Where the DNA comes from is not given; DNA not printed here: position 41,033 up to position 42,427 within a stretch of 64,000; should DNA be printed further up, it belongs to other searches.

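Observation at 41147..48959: AdnA-AdnB helicase-nuclease genes translationally coupled to a Dam-type N6-adenine methyltransferase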

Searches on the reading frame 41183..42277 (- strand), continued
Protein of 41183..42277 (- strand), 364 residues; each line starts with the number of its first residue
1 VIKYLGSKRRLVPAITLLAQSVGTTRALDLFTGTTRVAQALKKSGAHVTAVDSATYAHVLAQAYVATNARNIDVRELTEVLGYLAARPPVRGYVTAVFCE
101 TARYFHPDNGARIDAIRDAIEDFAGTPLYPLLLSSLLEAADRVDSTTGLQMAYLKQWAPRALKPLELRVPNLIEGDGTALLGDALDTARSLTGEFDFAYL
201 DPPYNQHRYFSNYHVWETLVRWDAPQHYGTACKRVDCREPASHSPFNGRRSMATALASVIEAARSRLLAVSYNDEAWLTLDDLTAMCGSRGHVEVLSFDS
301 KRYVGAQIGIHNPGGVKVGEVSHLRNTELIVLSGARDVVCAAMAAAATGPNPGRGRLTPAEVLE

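Call 58: search_dna_similar(query=window:41183-42277:-, collection=phages, mode=protein, max_rows=12)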
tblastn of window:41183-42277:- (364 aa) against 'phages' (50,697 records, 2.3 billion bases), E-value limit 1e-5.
Records with a match: 11; places in all: 11; records where one place covers at least 80% of the query: 11.
Best place of each record, by identity: <60% 11.
By first word of the organism name: Streptococcus 4; Acinetobacter 2; Agrobacterium 2; Thermus 1; Lactococcus 1; Bacteriophage 1.
By host as written in the record: - 3; Agrobacterium tumefaciens C58 2; Thermus thermophilus HB8 1; Lactococcus lactis 1; Streptococcus constellatus C232 1; Streptococcus constellatus C1050 1; Streptococcus constellatus C818 1; Streptococcus constellatus SK1060 1.
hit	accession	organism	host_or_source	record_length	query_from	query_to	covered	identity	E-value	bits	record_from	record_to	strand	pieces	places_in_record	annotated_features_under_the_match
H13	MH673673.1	Thermus phage phiLo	Thermus thermophilus HB8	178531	1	333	91%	45.4%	4e-85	286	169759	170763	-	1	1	hypothetical protein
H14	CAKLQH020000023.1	Acinetobacter phage MD-2021a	not known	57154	1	303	83%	29.4%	8e-24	108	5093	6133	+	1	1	fokIM: Modification methylase FokI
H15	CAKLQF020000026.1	Acinetobacter phage MD-2021a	not known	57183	1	303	83%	29.4%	8e-24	108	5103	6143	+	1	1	fokIM: Modification methylase FokI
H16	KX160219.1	Lactococcus phage C41431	Lactococcus lactis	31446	1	321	88%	27.1%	1e-15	84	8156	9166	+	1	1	LlaI methylase | XRE family transcriptional regulator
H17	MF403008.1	Agrobacterium phage Atu_ph07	Agrobacterium tumefaciens C58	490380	2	302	83%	27.4%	9e-22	102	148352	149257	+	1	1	ulcer associated adenine specific DNA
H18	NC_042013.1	Agrobacterium phage Atu_ph07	Agrobacterium tumefaciens C58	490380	2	302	83%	27.4%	9e-22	102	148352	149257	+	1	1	DNA methyltransferase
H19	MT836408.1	Bacteriophage sp.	human fecal samples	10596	3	312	85%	25.6%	2e-12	75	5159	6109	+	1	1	record has no annotation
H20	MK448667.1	Streptococcus phage Javan105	Streptococcus constellatus C232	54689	2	297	81%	22.2%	3e-8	62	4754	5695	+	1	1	ulcer associated adenine specific DNA methyltransferase | hypothetical protein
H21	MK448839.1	Streptococcus phage Javan102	Streptococcus constellatus C1050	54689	2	297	81%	22.2%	3e-8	62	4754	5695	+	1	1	ulcer associated adenine specific DNA methyltransferase | hypothetical protein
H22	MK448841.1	Streptococcus phage Javan108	Streptococcus constellatus C818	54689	2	297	81%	22.2%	3e-8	62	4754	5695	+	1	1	ulcer associated adenine specific DNA methyltransferase | hypothetical protein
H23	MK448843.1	Streptococcus phage Javan112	Streptococcus constellatus SK1060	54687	2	297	81%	22.2%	3e-8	62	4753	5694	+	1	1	ulcer associated adenine specific DNA methyltransferase | hypothetical protein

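Call 62: search_protein_families(library=pfam, proteins=[L023:6484-9912:-, L023:3074-6487:-, L023:11097-11936:+, L018:8739-9776:-, L018:7349-8659:-, L018:11161-11994:+, L018:4676-6613:-, L081:4124-6157:+], max_evalue=0.001)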
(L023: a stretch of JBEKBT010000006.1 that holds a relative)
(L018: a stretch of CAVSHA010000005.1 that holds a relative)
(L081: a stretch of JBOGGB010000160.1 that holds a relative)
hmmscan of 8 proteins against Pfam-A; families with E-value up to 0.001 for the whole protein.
L023:6484-9912:- (1142 aa): 2 families
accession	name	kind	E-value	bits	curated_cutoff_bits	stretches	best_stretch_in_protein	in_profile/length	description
PF04257.20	Exonuc_V_gamma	-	2.8e-50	171.8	25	1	2-336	1-312/314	Exodeoxyribonuclease V, gamma subunit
PF17946.7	RecC_C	-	2.4e-41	142.3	22.6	1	835-1071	2-199/202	RecC C-terminal domain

L023:3074-6487:- (1137 aa): 6 families
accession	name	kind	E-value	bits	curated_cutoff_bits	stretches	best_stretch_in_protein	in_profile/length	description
PF00580.27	UvrD-helicase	-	1.3e-48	166.4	23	1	14-316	12-268/271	UvrD/REP helicase N-terminal domain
PF13245.12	AAA_19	-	8e-14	52.4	25.1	1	15-304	11-134/134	AAA domain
PF13361.12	UvrD_C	-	1.4e-09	38.3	25.6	1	614-714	280-348/350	UvrD-like helicase C-terminal domain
PF12705.13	PDDEXK_1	-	2.3e-07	31.5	22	1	873-1097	36-191/247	PD-(D/E)XK nuclease superfamily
PF13538.12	UvrD_C_2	-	3.8e-07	30.3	27.4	0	691-708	31-48/52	UvrD-like helicase C-terminal domain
PF13604.12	AAA_30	-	0.0002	21.6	27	0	18-68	21-67/191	AAA domain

L023:11097-11936:+ (279 aa): 1 family
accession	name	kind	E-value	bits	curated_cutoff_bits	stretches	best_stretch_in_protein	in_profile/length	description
PF16955.11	OFeT_1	-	9.5e-08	32.4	26.9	0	143-249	96-197/207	Ferrous iron uptake permease, iron-lead transporter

L018:8739-9776:- (345 aa): 0 families

L018:7349-8659:- (436 aa): 0 families

L018:11161-11994:+ (277 aa): 1 family
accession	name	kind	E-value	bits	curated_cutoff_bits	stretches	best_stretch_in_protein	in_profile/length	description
PF16955.11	OFeT_1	-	9e-09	35.8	26.9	1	11-91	106-184/207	Ferrous iron uptake permease, iron-lead transporter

L018:4676-6613:- (645 aa): 0 families

L081:4124-6157:+ (677 aa): 0 families
